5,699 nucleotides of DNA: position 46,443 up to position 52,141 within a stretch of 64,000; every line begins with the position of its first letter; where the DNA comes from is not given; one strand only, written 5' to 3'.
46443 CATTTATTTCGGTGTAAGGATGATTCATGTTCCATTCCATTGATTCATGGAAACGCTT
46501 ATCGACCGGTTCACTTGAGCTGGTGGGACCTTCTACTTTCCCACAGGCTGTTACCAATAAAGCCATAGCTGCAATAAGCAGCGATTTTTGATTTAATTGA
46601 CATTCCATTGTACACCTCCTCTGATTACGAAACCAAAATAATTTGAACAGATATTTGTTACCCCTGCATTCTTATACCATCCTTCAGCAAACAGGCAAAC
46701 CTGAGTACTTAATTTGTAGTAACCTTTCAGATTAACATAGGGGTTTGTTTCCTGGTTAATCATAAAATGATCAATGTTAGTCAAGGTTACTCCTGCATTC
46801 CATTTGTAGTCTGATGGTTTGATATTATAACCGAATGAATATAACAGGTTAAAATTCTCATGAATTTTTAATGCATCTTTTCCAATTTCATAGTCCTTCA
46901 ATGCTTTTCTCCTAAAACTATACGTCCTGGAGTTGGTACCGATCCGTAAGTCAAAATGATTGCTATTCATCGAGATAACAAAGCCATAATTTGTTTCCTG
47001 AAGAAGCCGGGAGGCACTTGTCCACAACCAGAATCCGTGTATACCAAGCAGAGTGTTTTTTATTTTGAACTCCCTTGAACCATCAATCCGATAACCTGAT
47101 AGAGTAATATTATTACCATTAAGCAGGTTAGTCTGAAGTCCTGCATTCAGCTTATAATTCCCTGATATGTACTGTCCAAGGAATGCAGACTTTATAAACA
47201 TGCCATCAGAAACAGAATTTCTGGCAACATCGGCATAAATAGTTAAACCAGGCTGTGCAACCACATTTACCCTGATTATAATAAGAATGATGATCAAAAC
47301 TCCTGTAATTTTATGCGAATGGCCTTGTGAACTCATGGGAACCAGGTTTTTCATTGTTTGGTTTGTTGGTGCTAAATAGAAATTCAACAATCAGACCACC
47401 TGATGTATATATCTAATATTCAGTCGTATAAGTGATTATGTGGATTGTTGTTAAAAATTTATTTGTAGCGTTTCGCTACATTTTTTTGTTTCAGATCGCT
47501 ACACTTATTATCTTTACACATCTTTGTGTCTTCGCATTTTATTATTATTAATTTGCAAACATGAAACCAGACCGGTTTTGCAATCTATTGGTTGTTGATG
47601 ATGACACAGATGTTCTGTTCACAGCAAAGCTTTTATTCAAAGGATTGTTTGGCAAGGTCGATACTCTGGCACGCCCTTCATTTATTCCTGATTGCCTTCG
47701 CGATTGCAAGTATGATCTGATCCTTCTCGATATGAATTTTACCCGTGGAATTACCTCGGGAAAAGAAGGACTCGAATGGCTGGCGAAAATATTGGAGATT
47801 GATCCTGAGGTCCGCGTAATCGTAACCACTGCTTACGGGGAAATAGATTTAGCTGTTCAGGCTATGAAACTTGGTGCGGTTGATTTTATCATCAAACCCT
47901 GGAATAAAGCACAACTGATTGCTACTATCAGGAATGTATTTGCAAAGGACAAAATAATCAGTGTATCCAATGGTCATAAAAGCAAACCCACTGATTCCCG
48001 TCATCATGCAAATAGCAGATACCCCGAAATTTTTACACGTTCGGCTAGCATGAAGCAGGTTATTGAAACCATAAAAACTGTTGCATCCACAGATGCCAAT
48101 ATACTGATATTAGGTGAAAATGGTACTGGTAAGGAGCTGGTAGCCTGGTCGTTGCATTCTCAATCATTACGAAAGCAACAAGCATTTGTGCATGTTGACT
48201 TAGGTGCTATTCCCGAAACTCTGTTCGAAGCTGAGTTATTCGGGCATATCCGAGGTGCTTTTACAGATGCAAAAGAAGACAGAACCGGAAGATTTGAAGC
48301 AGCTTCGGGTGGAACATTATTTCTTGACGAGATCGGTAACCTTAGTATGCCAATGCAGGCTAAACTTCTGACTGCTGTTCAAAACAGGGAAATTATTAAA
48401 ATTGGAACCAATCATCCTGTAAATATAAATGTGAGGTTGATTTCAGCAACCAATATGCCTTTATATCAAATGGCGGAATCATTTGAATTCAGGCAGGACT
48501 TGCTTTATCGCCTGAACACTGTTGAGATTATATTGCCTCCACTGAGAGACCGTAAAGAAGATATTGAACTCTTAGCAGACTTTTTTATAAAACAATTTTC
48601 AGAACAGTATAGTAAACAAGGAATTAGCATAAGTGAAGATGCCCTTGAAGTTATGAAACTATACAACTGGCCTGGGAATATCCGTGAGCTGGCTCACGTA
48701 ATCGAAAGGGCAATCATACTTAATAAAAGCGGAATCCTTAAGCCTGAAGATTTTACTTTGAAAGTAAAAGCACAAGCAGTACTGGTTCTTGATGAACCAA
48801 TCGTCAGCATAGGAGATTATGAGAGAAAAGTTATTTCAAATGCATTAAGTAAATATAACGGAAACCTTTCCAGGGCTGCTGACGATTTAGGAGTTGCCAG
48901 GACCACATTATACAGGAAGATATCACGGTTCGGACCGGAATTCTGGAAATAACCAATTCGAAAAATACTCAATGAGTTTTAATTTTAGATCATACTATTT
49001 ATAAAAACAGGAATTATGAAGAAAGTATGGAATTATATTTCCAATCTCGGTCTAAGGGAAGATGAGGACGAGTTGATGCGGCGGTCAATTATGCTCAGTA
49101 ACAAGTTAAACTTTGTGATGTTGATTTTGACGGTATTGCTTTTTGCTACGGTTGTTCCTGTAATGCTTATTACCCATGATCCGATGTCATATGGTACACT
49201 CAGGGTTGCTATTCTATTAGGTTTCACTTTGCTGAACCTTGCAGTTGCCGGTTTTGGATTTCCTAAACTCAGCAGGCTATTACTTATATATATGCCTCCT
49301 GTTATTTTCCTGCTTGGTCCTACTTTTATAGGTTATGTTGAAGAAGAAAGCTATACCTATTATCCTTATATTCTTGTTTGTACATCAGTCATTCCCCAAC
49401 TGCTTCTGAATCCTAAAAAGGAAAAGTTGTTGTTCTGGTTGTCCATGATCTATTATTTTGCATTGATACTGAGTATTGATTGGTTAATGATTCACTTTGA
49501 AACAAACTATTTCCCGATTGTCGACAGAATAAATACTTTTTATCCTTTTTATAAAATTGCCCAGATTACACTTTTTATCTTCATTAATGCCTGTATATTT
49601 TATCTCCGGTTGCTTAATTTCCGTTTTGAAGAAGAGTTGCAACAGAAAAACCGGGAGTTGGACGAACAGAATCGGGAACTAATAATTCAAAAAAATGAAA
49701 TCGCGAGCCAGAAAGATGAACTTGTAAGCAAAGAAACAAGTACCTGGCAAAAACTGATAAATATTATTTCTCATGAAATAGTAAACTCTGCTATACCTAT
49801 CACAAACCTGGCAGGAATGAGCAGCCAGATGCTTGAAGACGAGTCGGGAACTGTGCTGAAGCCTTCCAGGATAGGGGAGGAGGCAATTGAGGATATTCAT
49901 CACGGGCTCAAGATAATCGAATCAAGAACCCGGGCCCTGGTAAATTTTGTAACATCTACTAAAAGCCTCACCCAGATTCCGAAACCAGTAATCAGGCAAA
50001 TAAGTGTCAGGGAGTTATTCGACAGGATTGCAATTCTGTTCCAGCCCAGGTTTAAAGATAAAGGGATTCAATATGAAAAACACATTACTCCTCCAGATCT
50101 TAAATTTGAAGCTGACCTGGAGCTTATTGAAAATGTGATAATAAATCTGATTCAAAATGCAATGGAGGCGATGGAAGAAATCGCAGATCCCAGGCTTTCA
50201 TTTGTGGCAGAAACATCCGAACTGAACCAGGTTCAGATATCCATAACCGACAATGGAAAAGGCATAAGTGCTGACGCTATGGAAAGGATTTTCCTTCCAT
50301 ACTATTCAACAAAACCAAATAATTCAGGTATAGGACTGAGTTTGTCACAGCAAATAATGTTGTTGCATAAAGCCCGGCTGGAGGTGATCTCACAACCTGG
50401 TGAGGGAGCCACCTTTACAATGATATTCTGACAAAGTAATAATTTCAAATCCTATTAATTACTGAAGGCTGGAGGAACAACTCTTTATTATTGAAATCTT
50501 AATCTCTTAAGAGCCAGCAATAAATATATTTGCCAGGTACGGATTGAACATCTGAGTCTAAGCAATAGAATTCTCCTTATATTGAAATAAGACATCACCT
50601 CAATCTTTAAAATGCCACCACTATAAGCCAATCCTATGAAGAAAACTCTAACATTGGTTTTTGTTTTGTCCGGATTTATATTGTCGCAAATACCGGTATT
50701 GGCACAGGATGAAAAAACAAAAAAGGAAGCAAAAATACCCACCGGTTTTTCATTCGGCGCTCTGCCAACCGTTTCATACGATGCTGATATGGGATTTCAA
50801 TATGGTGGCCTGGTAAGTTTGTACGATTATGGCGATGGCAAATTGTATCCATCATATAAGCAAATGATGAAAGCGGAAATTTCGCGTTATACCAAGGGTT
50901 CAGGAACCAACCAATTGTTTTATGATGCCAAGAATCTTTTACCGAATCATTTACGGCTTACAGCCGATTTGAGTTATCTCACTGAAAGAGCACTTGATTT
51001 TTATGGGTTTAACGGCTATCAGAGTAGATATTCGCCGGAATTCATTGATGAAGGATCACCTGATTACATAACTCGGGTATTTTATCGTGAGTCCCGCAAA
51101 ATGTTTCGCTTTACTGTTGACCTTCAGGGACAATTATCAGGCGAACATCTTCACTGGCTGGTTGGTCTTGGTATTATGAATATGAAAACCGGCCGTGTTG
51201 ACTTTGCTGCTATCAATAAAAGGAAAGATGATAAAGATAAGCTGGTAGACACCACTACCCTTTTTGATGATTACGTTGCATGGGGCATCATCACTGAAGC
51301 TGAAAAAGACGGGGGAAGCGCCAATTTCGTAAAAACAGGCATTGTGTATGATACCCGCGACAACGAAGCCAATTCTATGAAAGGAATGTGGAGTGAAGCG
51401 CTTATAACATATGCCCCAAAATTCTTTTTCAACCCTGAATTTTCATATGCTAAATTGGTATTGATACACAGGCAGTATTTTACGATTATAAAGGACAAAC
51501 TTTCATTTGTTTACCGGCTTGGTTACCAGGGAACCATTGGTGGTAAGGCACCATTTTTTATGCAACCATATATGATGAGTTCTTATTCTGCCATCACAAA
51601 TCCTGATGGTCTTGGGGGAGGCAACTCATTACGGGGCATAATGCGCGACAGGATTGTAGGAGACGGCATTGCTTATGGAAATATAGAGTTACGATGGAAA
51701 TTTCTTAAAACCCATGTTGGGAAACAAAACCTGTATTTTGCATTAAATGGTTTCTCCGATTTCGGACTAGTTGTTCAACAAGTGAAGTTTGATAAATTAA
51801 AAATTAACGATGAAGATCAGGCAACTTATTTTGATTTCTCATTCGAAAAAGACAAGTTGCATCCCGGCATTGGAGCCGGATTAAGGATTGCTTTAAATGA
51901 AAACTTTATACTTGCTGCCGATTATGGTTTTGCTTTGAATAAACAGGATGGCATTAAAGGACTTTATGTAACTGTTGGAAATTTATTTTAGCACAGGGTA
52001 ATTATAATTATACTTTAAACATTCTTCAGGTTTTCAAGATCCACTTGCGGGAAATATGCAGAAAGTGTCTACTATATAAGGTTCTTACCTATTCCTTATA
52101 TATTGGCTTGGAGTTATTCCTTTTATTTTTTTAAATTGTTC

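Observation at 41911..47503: Second sigma-54 system has its own perfect palindrome and a conserved, non-canonical -24/-12-like box at identical 65-nt spacing in two diverged copies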

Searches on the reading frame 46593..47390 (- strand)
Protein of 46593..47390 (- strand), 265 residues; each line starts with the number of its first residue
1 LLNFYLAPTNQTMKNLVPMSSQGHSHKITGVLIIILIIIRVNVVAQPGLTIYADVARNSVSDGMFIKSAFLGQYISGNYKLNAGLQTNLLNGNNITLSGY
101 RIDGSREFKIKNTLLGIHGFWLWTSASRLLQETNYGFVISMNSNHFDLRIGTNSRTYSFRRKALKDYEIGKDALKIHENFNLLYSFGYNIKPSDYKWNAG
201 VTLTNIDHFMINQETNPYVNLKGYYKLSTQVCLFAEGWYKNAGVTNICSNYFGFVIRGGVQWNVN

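Call 5: search_protein_families(library=pfam, proteins=[window:46593-47390:-])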
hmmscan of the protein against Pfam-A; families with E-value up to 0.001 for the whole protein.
window:46593-47390:- (265 aa): 0 families

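Call 12: search_protein_families(library=pfam, proteins=[window:46593-47354:-], max_evalue=5)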
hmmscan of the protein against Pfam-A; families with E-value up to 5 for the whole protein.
window:46593-47354:- (253 aa): 0 families

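Call 13: search_protein_families(library=ncbifam, proteins=[window:46593-47354:-], max_evalue=0.1)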
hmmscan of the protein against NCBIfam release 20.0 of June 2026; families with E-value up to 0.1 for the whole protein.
window:46593-47354:- (253 aa): 0 families

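Call 15: find_homologous_proteins(query=window:46593-47354:-)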
Query window:46593-47354:- (253 aa): 80 proteins with E <= 0.001 among 407 candidates.
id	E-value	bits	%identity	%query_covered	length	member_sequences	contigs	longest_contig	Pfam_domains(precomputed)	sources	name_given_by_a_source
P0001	2.1e-166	570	100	100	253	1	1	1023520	-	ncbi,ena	-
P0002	1.6e-132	459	81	98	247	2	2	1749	-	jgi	jgi:hypothetical protein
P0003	5.6e-129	447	78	100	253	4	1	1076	-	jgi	-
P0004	8.0e-129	447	78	98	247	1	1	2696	-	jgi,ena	-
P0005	2.1e-128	445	79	99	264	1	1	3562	-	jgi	-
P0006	2.1e-127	442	78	100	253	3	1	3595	-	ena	-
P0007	1.8e-126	439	77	100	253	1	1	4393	-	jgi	jgi:hypothetical protein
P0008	2.7e-124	432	75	100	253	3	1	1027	-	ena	-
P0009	1.1e-123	430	76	100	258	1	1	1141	-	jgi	jgi:hypothetical protein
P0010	1.3e-123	430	75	100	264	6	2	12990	-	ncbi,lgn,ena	-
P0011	1.4e-122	426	75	100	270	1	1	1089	-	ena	-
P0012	8.7e-121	420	75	98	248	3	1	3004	-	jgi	jgi:hypothetical protein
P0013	9.5e-118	410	73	100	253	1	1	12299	-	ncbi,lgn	-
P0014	2.1e-116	406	73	98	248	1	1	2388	-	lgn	-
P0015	3.5e-116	405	73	98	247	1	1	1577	-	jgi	jgi:hypothetical protein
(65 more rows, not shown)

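Call 17: find_related_loci(query=A2, collection=genome_contigs, flank=6000)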
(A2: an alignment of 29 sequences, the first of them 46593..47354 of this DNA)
Query A2 (253 aa) in genome_contigs; peptide patterns used: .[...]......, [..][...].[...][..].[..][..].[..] (x = any residue, [..] = any of these).
101 stretches matched a pattern; 33 encode a relative of the query (tblastn E <= 1e-3); 33 distinct loci.
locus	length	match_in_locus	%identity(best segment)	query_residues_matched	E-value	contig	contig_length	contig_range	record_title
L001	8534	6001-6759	73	1-253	5e-123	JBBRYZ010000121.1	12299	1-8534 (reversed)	MAG: Bacteroidales bacterium isolate metawrap_la5_11 metawrap_la5_11_K_1756573_L_12299_cov_30.6253, whole genome shotgun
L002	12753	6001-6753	46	1-250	4e-75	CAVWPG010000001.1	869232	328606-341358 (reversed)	MAG: uncultured Bacteroidales bacterium isolate MFD05442.bin.2.79 genome assembly, contig: contig_10860, whole genome sh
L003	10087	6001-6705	47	19-253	4e-72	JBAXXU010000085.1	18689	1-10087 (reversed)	MAG: Bacteroidota bacterium isolate ELA747 MAG747_85, whole genome shotgun sequence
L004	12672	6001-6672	48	29-253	1e-70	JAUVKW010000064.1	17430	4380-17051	MAG: Bacteroidota bacterium isolate CSMAG_490 CSMAG_490_k141_98952_length_17430_cov_12.1788, whole genome shotgun sequen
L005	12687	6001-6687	47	24-253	1e-70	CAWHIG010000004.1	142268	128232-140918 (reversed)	MAG: uncultured Bacteroidales bacterium isolate MFD01872.bin.3.201 genome assembly, contig: contig_133203, whole genome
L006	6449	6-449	68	105-253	6e-65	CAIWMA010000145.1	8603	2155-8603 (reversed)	MAG: uncultured Bacteroidales bacterium isolate KR4_bin-0449 genome assembly, contig: bin-0449:145/593, whole genome sho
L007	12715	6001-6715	72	15-251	2e-94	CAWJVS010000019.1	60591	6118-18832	MAG: uncultured Bacteroidales bacterium isolate MFD04716.bin.2.78 genome assembly, contig: contig_39360, whole genome sh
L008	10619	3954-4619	42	30-252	2e-60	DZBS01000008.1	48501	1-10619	MAG TPA_asm: Draconibacterium orientale isolate SulCav_PC08_66_30_11 SulCav_PC08-66_308_length_48501_cov_6.845188, whole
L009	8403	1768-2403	45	40-252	4e-60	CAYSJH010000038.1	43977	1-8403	MAG TPA_asm: uncultured Bacteroides sp. isolate binchicken_co150_133 genome assembly, contig: NODE_1742_length_43977_cov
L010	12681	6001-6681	50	26-253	1e-73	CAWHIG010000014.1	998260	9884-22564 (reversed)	MAG: uncultured Bacteroidales bacterium isolate MFD01872.bin.3.201 genome assembly, contig: contig_36340, whole genome s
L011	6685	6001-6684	41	19-247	3e-58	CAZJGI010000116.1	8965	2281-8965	MAG TPA_asm: uncultured Prolixibacteraceae bacterium isolate SRP192927_co6_779 genome assembly, contig: NODE_20404_lengt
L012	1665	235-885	44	33-250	2e-59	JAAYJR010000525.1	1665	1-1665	MAG: Bacteroidales bacterium isolate AS10tlH2TH_310 60048_AS10, whole genome shotgun sequence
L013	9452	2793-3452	43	33-253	1e-56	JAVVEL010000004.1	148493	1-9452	MAG: Bacteroidales bacterium isolate TamC13-20 NODE_4_length_148493_cov_7.847057, whole genome shotgun sequence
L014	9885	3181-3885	42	20-253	2e-56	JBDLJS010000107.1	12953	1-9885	MAG: Bacteroidota bacterium isolate MAG106 MAG106_107, whole genome shotgun sequence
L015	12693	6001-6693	39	19-250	1e-55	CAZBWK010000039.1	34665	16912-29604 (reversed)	MAG TPA_asm: uncultured Prolixibacteraceae bacterium isolate SRP241341_co1_279 genome assembly, contig: NODE_1464_length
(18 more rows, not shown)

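Call 61: predict_structure(alignment_id=A2)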
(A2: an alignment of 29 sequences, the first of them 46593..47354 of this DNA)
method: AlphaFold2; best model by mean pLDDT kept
length: 253 residues; sequences in the alignment: 29
mean_pLDDT: 81.5   pTM: 0.74
mean pLDDT of the five models: 81.5, 79.1, 79.1, 78.6, 77.5
residues with pLDDT >= 90: 115; 70-90: 81; 50-70: 32; < 50: 25
segments of 3 or more residues with pLDDT < 50: 1-15, 28-31, 233-238
pLDDT, mean of each block of 10 residues (from residue 1): 37 53 56 79 74 88 91 86 84 92 95 85 95 93 89 77 85 94 90 89 85 92 87 51 91 76
secondary structure, 60 per line:
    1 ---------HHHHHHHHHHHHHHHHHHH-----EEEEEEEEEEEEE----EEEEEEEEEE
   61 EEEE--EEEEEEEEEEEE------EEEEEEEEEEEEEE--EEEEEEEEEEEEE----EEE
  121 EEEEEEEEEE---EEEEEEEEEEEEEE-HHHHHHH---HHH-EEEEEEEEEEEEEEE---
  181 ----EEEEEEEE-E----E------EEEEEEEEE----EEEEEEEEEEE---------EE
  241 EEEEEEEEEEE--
elements in order: H10-28 E34-46 E51-64 E67-78 E85-98 E101-113 E118-130 E134-147 H149-155 E163-177 E185-192 E206-214 E219-229 E239-251
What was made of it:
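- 46593..47354 (-): OMP2: signal peptide plus 12-strand beta-barrel (KdgM/NanC/OmpG-like). First gene driven by copy 2. Calls 15, 61 (pLDDT 81.5), 63.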

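Call 63: fold_search(model_id=the predicted structure, library=pdb)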
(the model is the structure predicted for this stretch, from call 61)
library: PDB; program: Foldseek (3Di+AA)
matches with E <= 10: 966; with E <= 0.001: 154
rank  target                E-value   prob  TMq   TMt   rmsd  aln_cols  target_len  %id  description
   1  9a32_MODEL_1_A        1.5e-07  1.00  0.42  0.33  12.4       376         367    8  Model of E. coli OmpC by in-cell photo-crosslinking MS and deep learning (released 2023-02-24)
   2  2x9k                  2.7e-06  1.00  0.50  0.46   8.0       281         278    7  Structure of a E.coli porin (released 2011-01-26)
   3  2f1c                  4.4e-06  1.00  0.45  0.45   7.6       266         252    8  Crystal structure of the monomeric porin OmpG (released 2006-06-27)
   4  1uyn                  5.1e-06  1.00  0.37  0.35  12.2       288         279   12  Translocator domain of autotransporter NalP from Neisseria meningitidis (released 2004-03-18)
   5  1uyo                  7.6e-06  1.00  0.37  0.34  12.1       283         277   14  Translocator domain of autotransporter NalP from Neisseria meningitidis (released 2004-03-19)
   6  4pr7_A                8.0e-06  1.00  0.53  0.74   4.3       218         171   10  KdgM porin in complex with disordered oligogalacturonate (released 2014-06-11)
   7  2iwv_A                1.9e-05  1.00  0.46  0.43  12.0       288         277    7  Structure of the monomeric outer membrane porin OmpG in the open and closed conformation (released 2006-08-14)
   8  2wvp                  1.9e-05  1.00  0.44  0.43  11.9       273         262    8  Synthetically modified OmpG (released 2010-07-14)
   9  6fsu_B                2.2e-05  1.00  0.37  0.26  10.6       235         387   10  Crystal structure of E.coli BamA beta-barrel with a C-terminal extension (released 2018-11-14)
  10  2por                  2.8e-05  1.00  0.34  0.30   9.6       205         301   11  STRUCTURE OF PORIN REFINED AT 1.8 ANGSTROMS RESOLUTION (released 1993-07-15)
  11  9a2o_MODEL_1_A        3.4e-05  1.00  0.34  0.14   9.8       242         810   13  Model of E. coli BamA by in-cell photo-crosslinking MS and deep learning (released 2023-02-24)
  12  8prn                  3.4e-05  1.00  0.33  0.30  15.0       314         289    8  E1M, K50A, R52A, D97A, E99A MUTANT OF RH. BLASTICA PORIN (released 1998-08-12)
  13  6fsu_A                4.5e-05  1.00  0.36  0.26  10.7       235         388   10  Crystal structure of E.coli BamA beta-barrel with a C-terminal extension (released 2018-11-14)
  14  7q5c                  6.1e-05  1.00  0.44  0.44  11.9       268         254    9  Crystal structure of OmpG in space group 96 (released 2022-11-16)
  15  3qq2_A                6.1e-05  1.00  0.37  0.38   9.1       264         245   10  Crystal Structure of the Beta Domain of the Bordetella Autotransporter Brka (released 2011-04-13)
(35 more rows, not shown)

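Call 84: find_encoding_contigs(protein=P0001, flank=1000, max_places=2)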
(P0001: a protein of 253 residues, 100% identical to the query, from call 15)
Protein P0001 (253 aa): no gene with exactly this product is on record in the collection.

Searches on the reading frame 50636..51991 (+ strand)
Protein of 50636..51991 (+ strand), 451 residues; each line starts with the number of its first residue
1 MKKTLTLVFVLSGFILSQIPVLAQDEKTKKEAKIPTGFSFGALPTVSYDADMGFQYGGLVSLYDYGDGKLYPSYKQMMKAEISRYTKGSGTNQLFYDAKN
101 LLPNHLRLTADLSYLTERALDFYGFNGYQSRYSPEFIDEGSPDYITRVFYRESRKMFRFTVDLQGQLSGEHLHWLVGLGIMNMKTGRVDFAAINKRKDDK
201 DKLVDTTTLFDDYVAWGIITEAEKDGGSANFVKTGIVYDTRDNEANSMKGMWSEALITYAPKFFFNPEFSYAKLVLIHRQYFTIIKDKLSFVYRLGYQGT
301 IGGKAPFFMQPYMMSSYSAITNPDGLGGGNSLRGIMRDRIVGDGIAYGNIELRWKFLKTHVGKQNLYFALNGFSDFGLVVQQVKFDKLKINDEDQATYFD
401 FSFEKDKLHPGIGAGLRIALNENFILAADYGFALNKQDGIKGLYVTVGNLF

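Call 12: search_protein_families(library=pfam, proteins=[window:50636-51991:+], max_evalue=5)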
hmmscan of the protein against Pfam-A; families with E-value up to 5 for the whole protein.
window:50636-51991:+ (451 aa): 3 families
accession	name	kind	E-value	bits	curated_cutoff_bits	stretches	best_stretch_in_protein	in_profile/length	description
PF19412.4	DUF5982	-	0.016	15.5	23.9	1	27-67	17-52/64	Domain of unknown function (DUF5982)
PF13505.12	OMP_b-brl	-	0.04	14.5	28.7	1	392-433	112-153/175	Outer membrane protein beta-barrel domain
PF11070.13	DUF2871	-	0.063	14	27.4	1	147-181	19-50/134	Protein of unknown function (DUF2871)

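Call 13: search_protein_families(library=ncbifam, proteins=[window:50636-51991:+], max_evalue=0.1)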
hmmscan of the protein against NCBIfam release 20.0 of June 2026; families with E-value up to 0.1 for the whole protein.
window:50636-51991:+ (451 aa): 1 family
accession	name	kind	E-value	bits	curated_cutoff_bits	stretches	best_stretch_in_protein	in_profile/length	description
NF047779.1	Omp85_fam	subfamily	2.3e-104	350.2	200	1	36-451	3-423/423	Omp85 family outer membrane protein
